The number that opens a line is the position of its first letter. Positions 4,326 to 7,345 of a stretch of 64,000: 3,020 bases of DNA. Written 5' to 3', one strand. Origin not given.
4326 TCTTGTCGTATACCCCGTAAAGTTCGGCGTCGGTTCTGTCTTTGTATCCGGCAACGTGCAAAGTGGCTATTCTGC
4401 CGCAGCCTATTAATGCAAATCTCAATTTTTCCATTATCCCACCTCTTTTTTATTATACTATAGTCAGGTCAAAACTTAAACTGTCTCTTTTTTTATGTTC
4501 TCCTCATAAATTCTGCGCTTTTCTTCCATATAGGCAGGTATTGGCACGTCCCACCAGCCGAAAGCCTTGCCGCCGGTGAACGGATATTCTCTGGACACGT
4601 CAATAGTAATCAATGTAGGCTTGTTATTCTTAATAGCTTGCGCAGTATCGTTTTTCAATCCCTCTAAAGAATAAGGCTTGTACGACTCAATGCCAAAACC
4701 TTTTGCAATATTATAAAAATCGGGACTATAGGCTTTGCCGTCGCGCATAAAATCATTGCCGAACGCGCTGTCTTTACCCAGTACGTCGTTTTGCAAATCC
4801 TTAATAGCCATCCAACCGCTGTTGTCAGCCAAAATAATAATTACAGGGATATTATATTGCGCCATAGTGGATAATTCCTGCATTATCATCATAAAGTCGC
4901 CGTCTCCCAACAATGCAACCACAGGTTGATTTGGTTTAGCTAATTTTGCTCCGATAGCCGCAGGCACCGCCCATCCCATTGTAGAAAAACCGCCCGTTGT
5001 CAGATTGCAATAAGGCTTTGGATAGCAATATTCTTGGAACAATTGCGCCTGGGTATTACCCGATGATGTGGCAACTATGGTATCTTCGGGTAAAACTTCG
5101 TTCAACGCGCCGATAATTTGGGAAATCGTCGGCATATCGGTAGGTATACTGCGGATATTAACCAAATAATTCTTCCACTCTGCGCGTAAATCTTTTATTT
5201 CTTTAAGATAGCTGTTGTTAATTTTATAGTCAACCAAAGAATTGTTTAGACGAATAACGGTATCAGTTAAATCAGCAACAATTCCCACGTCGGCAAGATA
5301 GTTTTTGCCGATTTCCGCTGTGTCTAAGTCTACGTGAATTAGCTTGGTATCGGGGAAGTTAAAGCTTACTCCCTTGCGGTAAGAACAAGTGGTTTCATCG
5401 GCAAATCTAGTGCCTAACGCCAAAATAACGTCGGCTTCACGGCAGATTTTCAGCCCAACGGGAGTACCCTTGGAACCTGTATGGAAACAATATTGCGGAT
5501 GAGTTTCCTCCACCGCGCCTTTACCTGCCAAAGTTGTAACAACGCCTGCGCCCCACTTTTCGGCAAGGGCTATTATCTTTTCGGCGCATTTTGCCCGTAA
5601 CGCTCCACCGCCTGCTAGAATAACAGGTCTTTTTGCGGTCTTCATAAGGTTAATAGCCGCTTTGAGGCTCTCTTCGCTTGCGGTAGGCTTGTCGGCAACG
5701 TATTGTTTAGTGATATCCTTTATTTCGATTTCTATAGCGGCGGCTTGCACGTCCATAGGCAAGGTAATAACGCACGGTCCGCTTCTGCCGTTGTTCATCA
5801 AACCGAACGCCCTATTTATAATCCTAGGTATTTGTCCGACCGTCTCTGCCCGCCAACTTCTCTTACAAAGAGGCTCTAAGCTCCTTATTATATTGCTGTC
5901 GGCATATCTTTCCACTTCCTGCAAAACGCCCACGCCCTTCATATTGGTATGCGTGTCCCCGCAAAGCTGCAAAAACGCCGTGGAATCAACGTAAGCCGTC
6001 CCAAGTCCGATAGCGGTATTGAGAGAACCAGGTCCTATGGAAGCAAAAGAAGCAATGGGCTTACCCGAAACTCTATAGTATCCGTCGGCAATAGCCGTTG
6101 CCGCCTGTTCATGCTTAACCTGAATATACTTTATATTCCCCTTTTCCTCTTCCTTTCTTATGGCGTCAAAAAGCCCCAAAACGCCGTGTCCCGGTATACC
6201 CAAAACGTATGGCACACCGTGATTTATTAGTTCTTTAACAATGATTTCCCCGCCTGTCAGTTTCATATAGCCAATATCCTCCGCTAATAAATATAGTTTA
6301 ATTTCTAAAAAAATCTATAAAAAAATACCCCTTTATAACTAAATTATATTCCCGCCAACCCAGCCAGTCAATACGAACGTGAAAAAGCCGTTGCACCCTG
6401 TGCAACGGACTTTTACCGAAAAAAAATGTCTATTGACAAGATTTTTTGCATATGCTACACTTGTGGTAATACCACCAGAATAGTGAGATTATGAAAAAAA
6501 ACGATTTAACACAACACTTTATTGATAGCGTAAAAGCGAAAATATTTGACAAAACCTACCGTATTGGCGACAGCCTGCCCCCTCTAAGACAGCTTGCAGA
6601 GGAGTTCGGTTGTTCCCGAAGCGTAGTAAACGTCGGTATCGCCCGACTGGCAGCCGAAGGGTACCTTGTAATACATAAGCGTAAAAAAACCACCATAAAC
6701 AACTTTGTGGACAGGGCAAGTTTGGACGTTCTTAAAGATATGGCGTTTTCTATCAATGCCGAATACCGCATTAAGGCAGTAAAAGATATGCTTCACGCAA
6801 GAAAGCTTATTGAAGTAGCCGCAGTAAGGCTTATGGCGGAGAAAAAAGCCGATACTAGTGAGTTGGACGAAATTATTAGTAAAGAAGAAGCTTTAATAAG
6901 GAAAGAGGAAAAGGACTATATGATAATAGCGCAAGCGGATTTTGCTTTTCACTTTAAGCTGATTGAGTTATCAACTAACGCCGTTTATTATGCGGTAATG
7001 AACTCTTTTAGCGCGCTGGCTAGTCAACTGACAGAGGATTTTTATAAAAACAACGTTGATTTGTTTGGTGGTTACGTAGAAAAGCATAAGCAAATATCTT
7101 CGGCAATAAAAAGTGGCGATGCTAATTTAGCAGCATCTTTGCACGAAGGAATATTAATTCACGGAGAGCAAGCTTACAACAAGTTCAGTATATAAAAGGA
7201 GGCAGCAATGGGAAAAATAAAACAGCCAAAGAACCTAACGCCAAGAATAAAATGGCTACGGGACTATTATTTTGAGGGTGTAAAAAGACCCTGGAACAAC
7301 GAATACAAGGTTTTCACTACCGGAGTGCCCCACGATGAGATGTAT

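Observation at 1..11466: An uncharacterised glycyl-radical 1,2-eliminase operon faces a sugar-type operon (TPP enzyme, Gfo/Idh/MocA, RpiB-like, IclR, GPH symporter) with AOR beyond, possibly an undescribed anaerobic catabolic pathway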

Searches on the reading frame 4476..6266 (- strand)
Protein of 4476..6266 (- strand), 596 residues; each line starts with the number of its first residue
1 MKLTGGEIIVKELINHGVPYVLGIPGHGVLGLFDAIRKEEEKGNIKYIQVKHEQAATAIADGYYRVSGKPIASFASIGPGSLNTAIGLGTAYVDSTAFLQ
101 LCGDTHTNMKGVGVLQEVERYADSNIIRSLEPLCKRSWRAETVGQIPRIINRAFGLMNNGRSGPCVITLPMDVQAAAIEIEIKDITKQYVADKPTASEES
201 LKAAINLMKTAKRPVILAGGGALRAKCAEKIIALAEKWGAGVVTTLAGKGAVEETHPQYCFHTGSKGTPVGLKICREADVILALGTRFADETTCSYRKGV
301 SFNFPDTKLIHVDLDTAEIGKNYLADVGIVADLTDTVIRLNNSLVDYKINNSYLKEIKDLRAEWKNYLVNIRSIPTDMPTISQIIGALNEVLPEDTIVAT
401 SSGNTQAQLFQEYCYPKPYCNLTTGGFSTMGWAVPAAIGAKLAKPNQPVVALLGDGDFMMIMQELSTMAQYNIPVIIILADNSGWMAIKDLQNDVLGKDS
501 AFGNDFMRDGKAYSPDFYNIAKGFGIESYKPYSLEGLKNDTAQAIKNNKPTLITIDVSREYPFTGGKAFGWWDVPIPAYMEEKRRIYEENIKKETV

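Call 3: search_protein_families(library=pfam, proteins=[window:4476-6266:-])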
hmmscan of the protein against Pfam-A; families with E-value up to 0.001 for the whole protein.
window:4476-6266:- (596 aa): 3 families
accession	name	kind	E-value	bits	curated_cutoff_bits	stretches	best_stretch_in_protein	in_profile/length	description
PF00205.28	TPP_enzyme_M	-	2.7e-39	134.5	30.4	1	202-339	2-136/137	Thiamine pyrophosphate enzyme, central domain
PF02775.26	TPP_enzyme_C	-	4.5e-37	127.6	21.9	1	403-554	3-150/151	Thiamine pyrophosphate enzyme, C-terminal TPP binding domain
PF02776.23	TPP_enzyme_N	-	7.4e-28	97.2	26.8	1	4-118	2-114/119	Thiamine pyrophosphate enzyme, N-terminal TPP binding domain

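Call 4: search_protein_families(library=ncbifam, proteins=[window:4476-6266:-])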
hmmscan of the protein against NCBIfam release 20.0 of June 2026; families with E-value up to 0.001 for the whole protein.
window:4476-6266:- (596 aa): 56 families (the best 25 are shown)
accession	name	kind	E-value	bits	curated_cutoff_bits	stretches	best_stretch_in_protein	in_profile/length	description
TIGR00118.1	acolac_lg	equivalog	1.2e-111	373.9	538.35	1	3-560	1-537/557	biosynthetic-type acetolactate synthase large subunit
NF004919.0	PRK06276.1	equivalog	5.2e-109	365.2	866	1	4-558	2-539/582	acetolactate synthase large subunit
NF006122.0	PRK08266.1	subfamily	2.6e-100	336.5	571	1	2-560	3-527/543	hypothetical protein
NF004710.0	PRK06048.1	equivalog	3.9e-100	335.9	976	1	2-560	7-540/561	acetolactate synthase large subunit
TIGR04377.1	myo_inos_iolD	equivalog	1.9e-97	327.4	715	1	20-583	29-598/616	3D-(3,5/4)-trihydroxycyclohexane-1,2-dione acylhydrolase (decyclizing)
NF006016.1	PRK08155.1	equivalog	2.3e-97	326.7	870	1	1-560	1-535/554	acetolactate synthase large subunit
NF006052.0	PRK08199.1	subfamily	1.5e-96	324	539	1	3-560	8-540/559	thiamine pyrophosphate protein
NF005651.0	PRK07418.1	subfamily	3.6e-96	322.7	942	1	2-560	18-562/617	acetolactate synthase large subunit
NF005860.0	PRK07789.1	equivalog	1.6e-93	314.1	881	1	2-559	33-580/615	acetolactate synthase large subunit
NF005712.0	PRK07524.1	subfamily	4.5e-93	312.5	500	1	3-559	3-531/536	5-guanidino-2-oxopentanoate decarboxylase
NF006524.0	PRK08978.1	equivalog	2.1e-91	306.9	738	1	4-559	2-526/548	acetolactate synthase 2 catalytic subunit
NF005058.0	PRK06466.1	equivalog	2.8e-88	296.8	951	1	2-557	3-547/574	acetolactate synthase 3 large subunit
NF005039.0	PRK06456.1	equivalog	6.2e-88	295.7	868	1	4-560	3-547/572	acetolactate synthase large subunit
NF006187.0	PRK08322.1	equivalog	8.1e-88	295.2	509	1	5-557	4-528/548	acetolactate synthase large subunit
NF006525.0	PRK08979.1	equivalog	3.7e-86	289.7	1084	1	2-558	3-544/572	acetolactate synthase 3 large subunit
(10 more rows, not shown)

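Call 33: search_solved_structures(query=window:4476-6263:-, max_evalue=1e-60)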
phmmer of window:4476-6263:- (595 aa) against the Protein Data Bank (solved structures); distinct sequences matched with E-value up to 1e-60: 3.
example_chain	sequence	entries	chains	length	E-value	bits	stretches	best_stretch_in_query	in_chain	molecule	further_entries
6lpi_A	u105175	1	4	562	1.6e-72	248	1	2-557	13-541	Acetolactate synthase isozyme 1 large subunit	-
8x3x_A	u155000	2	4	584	1.7e-66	228.2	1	3-558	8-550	BbmA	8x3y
8xod_A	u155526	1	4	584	6.2e-66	226.3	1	3-558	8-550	BbmA-G484F complex with CBOA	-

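Call 54: find_related_loci(query=window:4476-6263:-, collection=metagenome_contigs, flank=10000)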
Query window:4476-6263:- (595 aa) in metagenome_contigs; peptide patterns used: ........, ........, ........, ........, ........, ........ (x = any residue, [..] = any of these).
245 stretches matched a pattern; 28 encode a relative of the query (tblastn E <= 1e-3); 27 distinct loci.
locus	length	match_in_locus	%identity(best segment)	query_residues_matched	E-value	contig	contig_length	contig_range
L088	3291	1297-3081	85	1-595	0e+0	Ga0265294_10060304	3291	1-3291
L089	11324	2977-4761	79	1-595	0e+0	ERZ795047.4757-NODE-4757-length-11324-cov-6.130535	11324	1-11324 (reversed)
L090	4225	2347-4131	74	1-595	0e+0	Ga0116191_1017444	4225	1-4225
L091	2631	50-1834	73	1-595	0e+0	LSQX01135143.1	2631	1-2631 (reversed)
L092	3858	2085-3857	74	1-592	0e+0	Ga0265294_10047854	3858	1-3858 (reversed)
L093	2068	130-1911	72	1-595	0e+0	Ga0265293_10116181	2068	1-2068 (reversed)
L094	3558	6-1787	71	1-595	0e+0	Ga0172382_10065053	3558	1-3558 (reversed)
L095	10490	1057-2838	72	1-595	0e+0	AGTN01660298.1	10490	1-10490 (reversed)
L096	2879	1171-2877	72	1-570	0e+0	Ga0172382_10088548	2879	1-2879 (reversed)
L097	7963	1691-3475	67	1-595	0e+0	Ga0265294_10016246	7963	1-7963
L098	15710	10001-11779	67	1-595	0e+0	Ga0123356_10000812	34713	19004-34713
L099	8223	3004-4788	68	1-595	0e+0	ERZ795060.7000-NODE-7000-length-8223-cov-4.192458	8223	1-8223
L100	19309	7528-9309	66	1-595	0e+0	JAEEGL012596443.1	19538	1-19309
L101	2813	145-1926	66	1-595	0e+0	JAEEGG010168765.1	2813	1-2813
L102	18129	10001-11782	66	1-595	0e+0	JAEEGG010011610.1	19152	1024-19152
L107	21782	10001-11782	58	1-594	0e+0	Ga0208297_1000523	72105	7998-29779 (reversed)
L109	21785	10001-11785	71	1-595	0e+0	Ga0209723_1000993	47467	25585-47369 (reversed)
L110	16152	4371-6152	80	1-595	0e+0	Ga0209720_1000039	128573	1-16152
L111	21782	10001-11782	65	1-595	0e+0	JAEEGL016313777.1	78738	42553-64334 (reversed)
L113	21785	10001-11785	71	1-595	0e+0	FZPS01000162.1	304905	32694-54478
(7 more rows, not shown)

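Call 68: search_protein_families(library=pfam, proteins=[L110:6074-7657:+, L109:11849-13351:+, L113:13080-13907:+, L113:13901-14857:+, L111:11760-12623:+, L111:12547-13578:+, L111:14146-15663:+, L111:8839-9921:+, L111:7916-8794:+, L107:12471-13346:+], max_evalue=0.00001)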
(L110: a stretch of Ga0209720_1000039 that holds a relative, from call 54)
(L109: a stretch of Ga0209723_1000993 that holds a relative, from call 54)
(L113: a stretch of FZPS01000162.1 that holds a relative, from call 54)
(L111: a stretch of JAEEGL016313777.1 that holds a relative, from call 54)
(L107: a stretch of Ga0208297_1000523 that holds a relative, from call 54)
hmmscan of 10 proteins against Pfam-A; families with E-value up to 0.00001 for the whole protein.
L110:6074-7657:+ (527 aa): 1 family
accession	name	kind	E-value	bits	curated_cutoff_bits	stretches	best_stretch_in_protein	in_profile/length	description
PF00171.27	Aldedh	-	1.6e-136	456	23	1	40-505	2-461/461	Aldehyde dehydrogenase family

L109:11849-13351:+ (500 aa): 1 family
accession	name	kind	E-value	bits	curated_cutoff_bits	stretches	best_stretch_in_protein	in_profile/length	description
PF00171.27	Aldedh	-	1.3e-136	456.2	23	1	18-478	7-461/461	Aldehyde dehydrogenase family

L113:13080-13907:+ (275 aa): 3 families
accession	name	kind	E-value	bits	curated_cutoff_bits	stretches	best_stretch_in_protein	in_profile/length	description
PF00456.26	Transketolase_N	-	3.2e-45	155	22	1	6-242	3-251/334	Transketolase, thiamine diphosphate binding domain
PF13292.11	DXP_synthase_N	-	2.3e-09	37.4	21.2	1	3-178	16-174/274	1-deoxy-D-xylulose-5-phosphate synthase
PF00676.26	E1_dh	-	6.2e-08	32.4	22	1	109-216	96-202/300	Dehydrogenase E1 component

L113:13901-14857:+ (318 aa): 2 families
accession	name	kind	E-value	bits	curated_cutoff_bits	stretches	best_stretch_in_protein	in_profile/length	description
PF02779.29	Transket_pyr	-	4.4e-30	105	27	1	10-173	2-171/174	Transketolase, pyrimidine binding domain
PF02780.25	Transketolase_C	-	4.8e-29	101.2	25.9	1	187-306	1-123/124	Transketolase, C-terminal domain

L111:11760-12623:+ (287 aa): 4 families
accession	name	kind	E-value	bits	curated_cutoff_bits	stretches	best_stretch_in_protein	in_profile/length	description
PF00456.26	Transketolase_N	-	7.8e-46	157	22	1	15-268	4-269/334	Transketolase, thiamine diphosphate binding domain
PF13292.11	DXP_synthase_N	-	2.2e-13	50.6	21.2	1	121-184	110-173/274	1-deoxy-D-xylulose-5-phosphate synthase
PF00676.26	E1_dh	-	2.8e-08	33.5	22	1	119-230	98-208/300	Dehydrogenase E1 component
PF02775.26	TPP_enzyme_C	-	1.1e-06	29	21.9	1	121-184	27-84/151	Thiamine pyrophosphate enzyme, C-terminal TPP binding domain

L111:12547-13578:+ (343 aa): 2 families
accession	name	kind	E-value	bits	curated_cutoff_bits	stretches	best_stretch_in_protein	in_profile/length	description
PF02779.29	Transket_pyr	-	4.2e-32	111.6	27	1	32-194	3-171/174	Transketolase, pyrimidine binding domain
PF02780.25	Transketolase_C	-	4.4e-28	98.1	25.9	1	208-328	1-124/124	Transketolase, C-terminal domain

L111:14146-15663:+ (505 aa): 1 family
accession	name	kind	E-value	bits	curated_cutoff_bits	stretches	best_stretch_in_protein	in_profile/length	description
PF00171.27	Aldedh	-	5.8e-133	444.2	23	1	15-481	1-461/461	Aldehyde dehydrogenase family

L111:8839-9921:+ (360 aa): 3 families
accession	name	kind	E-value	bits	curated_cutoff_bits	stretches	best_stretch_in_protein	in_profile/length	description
PF01408.29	GFO_IDH_MocA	-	8.1e-14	52.8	24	1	15-132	2-118/120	Oxidoreductase family, NAD-binding Rossmann fold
PF22725.1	GFO_IDH_MocA_C3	-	1.4e-11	44.9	27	1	144-262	3-123/124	GFO/IDH/MocA C-terminal domain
PF02894.22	GFO_IDH_MocA_C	-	1.8e-09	38.2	22.9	1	147-348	2-218/218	Oxidoreductase family, C-terminal alpha/beta domain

L111:7916-8794:+ (292 aa): 1 family
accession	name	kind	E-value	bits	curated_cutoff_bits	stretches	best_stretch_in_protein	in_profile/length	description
PF01261.30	AP_endonuc_2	-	9.6e-40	137.3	31.1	1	29-264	2-231/249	Xylose isomerase-like TIM barrel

L107:12471-13346:+ (291 aa): 1 family
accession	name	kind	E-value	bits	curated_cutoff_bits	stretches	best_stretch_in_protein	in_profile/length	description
PF01261.30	AP_endonuc_2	-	1.4e-36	126.9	31.1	1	22-253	2-230/249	Xylose isomerase-like TIM barrel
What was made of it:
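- The window's module B lacks the AP_endonuc_2 (IolE-like) dehydratase that fuller versions of the operon carry in L111 and L107 (call 68).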

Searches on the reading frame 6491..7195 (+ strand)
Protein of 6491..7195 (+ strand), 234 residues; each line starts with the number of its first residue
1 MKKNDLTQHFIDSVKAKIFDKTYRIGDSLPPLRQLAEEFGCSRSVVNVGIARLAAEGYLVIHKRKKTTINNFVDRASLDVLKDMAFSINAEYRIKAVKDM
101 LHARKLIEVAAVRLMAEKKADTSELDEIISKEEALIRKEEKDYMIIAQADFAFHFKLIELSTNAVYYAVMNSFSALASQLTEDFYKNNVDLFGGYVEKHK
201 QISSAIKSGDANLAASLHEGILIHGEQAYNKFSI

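Call 3: search_protein_families(library=pfam, proteins=[window:6491-7195:+])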
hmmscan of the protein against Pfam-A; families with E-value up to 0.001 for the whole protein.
window:6491-7195:+ (234 aa): 4 families
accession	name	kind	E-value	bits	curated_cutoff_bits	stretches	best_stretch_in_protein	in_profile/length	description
PF07729.17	FCD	-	2.4e-15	57.5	24.3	1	99-217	1-118/125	FCD domain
PF00392.27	GntR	-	3.1e-13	49.6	27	1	8-68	3-63/64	Bacterial regulatory proteins, gntR family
PF07840.17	FadR_C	-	3.5e-07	30.7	23.6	1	70-188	1-112/164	FadR C-terminal domain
PF08279.18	HTH_11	-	0.00058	20.1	25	0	33-65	19-51/55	HTH domain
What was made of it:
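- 6491..7195 (+): GntR-family regulator of the FadR subfamily (winged HTH plus FCD ligand domain), 234 aa. Pfam GntR, FCD and FadR_C (call 3).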

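Call 4: search_protein_families(library=ncbifam, proteins=[window:6491-7195:+])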
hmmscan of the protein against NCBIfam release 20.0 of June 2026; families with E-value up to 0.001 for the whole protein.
window:6491-7195:+ (234 aa): 18 families
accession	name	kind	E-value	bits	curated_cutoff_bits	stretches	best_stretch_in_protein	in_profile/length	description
NF007741.0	PRK10421.1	equivalog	4.7e-19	68.8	311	1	5-215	7-219/262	transcriptional regulator LldR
NF003444.0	PRK04984.1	equivalog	8.9e-19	67.9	189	1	17-188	19-183/239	fatty acid metabolism transcriptional regulator FadR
TIGR02812.1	fadR_gamma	equivalog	4.3e-18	65.8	249.2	1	17-188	18-182/235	fatty acid metabolism transcriptional regulator FadR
NF003011.0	PRK03837.1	subfamily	5.5e-17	62.2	260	1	4-228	12-232/241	transcriptional regulator NanR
NF007442.0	PRK09990.1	equivalog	1.1e-12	48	301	1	4-176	9-179/256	transcriptional regulator GlcC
NF008571.0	PRK11523.1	equivalog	3.8e-11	42.9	396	1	5-172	8-165/258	transcriptional regulator ExuR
NF052282.1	PLP_TF_PdxR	equivalog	8.4e-10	38.3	320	1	6-78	2-74/448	MocR-like pyridoxine biosynthesis transcription factor PdxR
NF007001.0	PRK09464.1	equivalog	4.6e-09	36.3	330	1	4-206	9-209/254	pyruvate dehydrogenase complex transcriptional repressor PdhR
TIGR02018.2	his_ut_repres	equivalog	1.7e-08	34.1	220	1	12-93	6-90/226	histidine utilization transcriptional repressor HutC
NF012025.0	PRK15481.1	equivalog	5.5e-07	28.6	573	1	9-73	10-74/432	MocR-like B6 salvage transcription factor PtsJ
NF052281.1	rhizopine_MocR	equivalog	1.4e-06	27.2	650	1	4-77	17-90/479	rhizopine catabolism transcriptional regulator MocR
TIGR02325.1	C_P_lyase_phnF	equivalog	4.3e-06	26.4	156.8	1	10-70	13-73/238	phosphonate metabolism transcriptional regulator PhnF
NF007588.0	PRK10225.1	equivalog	1.2e-05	24.8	442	1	13-166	17-164/257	Uxu operon transcriptional regulator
NF052285.1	GABA_TF_GabR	exception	7.1e-05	21.8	600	1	11-71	5-65/456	MocR-like transcriptional regulator GabR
NF041547.1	GntR_LSA1692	equivalog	7.9e-05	22.4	275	1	10-68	6-64/233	GntR family transcriptional regulator, LSA1692 subfamily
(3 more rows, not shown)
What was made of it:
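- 6491..7195 (+): The best NCBIfam hit is LldR, far below its cutoff (call 4).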
